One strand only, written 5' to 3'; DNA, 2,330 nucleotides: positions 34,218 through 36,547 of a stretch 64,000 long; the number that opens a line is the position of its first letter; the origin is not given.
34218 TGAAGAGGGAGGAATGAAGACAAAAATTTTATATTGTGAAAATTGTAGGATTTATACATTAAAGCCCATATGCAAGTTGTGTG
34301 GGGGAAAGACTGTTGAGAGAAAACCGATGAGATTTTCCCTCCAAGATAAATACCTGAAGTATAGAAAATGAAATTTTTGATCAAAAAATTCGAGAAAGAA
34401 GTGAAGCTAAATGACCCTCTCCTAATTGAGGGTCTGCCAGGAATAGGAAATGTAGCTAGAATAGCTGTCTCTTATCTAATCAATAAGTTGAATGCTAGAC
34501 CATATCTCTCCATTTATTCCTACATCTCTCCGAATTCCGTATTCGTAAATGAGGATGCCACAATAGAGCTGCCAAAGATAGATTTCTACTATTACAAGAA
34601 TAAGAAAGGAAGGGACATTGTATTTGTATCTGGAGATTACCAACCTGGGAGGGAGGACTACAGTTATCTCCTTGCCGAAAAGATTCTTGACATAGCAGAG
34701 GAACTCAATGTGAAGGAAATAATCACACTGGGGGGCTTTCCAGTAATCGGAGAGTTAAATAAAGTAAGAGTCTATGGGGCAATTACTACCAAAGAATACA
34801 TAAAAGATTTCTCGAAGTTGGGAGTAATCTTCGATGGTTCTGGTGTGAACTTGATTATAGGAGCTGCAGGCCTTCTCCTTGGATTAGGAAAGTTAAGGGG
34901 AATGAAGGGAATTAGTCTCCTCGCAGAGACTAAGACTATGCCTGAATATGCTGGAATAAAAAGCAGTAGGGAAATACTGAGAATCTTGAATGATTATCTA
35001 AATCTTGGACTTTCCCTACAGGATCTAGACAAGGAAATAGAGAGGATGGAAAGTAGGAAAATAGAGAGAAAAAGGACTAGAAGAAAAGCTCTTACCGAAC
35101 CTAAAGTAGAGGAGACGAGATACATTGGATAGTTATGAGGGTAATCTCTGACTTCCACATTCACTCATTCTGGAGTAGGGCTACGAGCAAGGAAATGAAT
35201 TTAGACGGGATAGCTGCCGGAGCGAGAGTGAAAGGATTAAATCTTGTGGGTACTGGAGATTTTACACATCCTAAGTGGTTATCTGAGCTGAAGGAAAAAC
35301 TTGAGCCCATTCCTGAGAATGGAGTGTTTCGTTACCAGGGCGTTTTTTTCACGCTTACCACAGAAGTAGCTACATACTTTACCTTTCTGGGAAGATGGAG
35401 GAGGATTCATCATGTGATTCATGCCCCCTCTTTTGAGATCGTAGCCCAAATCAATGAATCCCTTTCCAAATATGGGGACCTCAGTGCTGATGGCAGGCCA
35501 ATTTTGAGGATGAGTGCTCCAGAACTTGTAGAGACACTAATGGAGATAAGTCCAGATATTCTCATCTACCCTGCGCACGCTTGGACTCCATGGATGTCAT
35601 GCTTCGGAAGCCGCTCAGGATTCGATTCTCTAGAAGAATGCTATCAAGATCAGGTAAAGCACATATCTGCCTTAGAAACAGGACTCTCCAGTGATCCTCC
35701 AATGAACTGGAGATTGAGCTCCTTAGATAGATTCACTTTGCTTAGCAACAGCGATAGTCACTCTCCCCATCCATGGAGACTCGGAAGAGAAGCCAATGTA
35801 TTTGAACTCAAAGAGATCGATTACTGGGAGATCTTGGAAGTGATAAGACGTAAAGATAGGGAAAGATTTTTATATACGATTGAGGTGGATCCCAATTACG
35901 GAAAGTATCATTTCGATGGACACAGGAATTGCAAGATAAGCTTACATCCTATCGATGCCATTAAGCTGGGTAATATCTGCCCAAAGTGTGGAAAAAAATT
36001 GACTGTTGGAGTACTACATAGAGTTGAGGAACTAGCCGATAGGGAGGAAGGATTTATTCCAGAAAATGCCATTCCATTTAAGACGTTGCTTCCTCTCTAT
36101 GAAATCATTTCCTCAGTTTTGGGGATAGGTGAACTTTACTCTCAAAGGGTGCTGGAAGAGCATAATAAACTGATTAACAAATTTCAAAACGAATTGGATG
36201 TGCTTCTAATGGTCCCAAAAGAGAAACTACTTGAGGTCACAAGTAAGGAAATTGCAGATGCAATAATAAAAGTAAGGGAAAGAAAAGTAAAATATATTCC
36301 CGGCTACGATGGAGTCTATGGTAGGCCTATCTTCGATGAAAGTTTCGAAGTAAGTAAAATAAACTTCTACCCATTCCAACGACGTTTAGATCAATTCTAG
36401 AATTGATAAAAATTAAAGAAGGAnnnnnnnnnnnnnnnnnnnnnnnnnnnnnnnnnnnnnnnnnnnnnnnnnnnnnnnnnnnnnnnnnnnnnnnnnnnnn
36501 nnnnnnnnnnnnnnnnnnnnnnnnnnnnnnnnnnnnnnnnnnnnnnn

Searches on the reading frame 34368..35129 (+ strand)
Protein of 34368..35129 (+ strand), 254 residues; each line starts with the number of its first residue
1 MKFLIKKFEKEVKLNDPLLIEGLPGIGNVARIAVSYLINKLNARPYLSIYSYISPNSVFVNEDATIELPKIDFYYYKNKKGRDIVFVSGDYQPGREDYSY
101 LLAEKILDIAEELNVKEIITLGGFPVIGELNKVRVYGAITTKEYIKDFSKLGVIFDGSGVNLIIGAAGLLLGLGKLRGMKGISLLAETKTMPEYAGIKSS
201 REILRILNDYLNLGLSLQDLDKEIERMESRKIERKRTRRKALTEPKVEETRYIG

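Call 3: search_protein_families(library=pfam, proteins=[window:34368-35129:+], max_evalue=0.1)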
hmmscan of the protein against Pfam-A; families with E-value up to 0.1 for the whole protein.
window:34368-35129:+ (254 aa): 1 family
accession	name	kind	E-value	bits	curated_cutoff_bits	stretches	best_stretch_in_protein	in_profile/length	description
PF09754.15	PAC2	-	2.6e-42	145.5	25.8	1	19-230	1-210/215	PAC2 family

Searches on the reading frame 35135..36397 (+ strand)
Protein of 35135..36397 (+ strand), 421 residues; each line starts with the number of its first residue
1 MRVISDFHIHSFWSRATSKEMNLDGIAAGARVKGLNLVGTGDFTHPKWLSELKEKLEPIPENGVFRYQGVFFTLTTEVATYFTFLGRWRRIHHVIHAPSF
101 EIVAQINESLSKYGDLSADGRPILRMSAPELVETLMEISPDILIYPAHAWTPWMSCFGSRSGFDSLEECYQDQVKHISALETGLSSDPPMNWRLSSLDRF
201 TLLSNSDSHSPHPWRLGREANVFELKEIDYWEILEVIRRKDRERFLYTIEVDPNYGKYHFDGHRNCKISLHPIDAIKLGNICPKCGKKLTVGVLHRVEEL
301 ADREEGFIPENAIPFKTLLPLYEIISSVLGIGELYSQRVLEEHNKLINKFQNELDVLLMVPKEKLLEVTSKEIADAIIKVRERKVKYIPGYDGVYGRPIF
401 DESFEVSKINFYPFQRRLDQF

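Call 3: search_protein_families(library=pfam, proteins=[window:35135-36397:+], max_evalue=0.1)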
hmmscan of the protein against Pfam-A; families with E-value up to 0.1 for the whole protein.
window:35135-36397:+ (421 aa): 0 families

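Call 26: search_protein_families(library=ncbifam, proteins=[window:35135-36397:+], max_evalue=0.001)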
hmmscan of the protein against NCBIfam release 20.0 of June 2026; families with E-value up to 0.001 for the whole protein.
window:35135-36397:+ (421 aa): 1 family
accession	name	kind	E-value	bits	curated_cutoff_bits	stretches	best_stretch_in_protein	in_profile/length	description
TIGR00375.1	TIGR00375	hypoth_equivalog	2.9e-60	204.6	326.6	1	6-397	3-373/374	TIGR00375 family protein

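Call 67: search_solved_structures(query=window:35135-36397:+, max_evalue=0.001)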
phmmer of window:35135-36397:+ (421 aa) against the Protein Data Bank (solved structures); distinct sequences matched with E-value up to 0.001: 3.
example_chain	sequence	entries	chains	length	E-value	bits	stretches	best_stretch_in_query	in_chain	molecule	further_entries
5zb8_A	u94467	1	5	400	1.8e-71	244.5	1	3-406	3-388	PfuEndoQ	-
7k30_A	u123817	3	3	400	8.9e-71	242.2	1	3-406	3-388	Endonuclease Q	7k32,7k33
7k31_A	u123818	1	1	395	9.2e-71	242.2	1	3-404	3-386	Endonuclease Q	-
